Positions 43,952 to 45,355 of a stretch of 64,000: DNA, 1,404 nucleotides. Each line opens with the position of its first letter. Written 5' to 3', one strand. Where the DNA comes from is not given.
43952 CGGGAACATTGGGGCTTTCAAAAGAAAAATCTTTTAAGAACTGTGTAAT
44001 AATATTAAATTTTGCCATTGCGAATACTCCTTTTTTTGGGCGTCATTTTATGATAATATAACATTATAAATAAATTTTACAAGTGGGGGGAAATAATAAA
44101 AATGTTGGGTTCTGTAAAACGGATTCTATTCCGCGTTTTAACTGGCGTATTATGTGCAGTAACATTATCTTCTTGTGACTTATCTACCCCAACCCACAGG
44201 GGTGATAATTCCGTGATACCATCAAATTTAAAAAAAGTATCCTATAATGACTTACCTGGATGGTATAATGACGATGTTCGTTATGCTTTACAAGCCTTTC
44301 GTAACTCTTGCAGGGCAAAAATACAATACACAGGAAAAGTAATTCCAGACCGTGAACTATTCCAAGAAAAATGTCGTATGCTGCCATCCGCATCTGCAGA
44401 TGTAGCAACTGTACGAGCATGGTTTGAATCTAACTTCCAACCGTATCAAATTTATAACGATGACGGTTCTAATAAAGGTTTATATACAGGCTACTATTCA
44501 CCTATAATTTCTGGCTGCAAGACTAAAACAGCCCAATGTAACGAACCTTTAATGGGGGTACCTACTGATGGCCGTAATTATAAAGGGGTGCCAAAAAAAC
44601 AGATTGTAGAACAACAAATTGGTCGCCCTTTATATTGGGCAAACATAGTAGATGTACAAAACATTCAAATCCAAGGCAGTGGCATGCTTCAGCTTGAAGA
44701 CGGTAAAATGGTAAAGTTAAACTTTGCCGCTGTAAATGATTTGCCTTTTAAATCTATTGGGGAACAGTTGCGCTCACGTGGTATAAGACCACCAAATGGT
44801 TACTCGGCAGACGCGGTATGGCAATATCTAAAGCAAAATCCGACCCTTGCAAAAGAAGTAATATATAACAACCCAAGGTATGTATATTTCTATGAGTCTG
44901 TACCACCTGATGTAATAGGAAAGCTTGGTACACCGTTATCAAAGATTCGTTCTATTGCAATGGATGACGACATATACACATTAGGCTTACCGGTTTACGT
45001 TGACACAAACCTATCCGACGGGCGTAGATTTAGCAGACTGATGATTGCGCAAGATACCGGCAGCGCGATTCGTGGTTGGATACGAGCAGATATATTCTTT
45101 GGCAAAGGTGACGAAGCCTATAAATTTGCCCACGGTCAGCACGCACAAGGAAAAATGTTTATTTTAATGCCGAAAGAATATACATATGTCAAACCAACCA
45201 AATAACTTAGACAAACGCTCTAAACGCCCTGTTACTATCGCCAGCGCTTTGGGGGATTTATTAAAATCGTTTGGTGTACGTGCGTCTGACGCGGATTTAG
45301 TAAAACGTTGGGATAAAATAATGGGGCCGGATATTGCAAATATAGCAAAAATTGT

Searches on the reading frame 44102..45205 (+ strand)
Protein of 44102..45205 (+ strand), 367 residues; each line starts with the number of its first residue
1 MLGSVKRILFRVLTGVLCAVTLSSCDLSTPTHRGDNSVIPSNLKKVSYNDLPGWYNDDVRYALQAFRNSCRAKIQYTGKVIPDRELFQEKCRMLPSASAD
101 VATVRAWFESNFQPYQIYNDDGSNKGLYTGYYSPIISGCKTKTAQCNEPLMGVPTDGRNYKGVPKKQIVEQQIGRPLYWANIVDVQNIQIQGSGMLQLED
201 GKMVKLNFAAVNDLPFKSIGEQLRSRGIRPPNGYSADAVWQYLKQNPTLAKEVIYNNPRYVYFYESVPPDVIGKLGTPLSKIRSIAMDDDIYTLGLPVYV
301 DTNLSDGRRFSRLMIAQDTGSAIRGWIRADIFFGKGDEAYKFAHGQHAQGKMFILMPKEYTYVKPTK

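Call 64: search_protein_families(library=pfam, proteins=[window:44102-45205:+], max_evalue=0.00001)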
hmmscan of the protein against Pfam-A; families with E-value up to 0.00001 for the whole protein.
window:44102-45205:+ (367 aa): 2 families
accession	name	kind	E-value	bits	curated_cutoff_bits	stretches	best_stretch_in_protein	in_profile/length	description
PF03562.22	MltA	-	1.1e-29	104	24.3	1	127-263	1-162/163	MltA specific insert domain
PF06725.17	3D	-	9.4e-19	67.8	23.8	1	283-355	1-71/72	3D domain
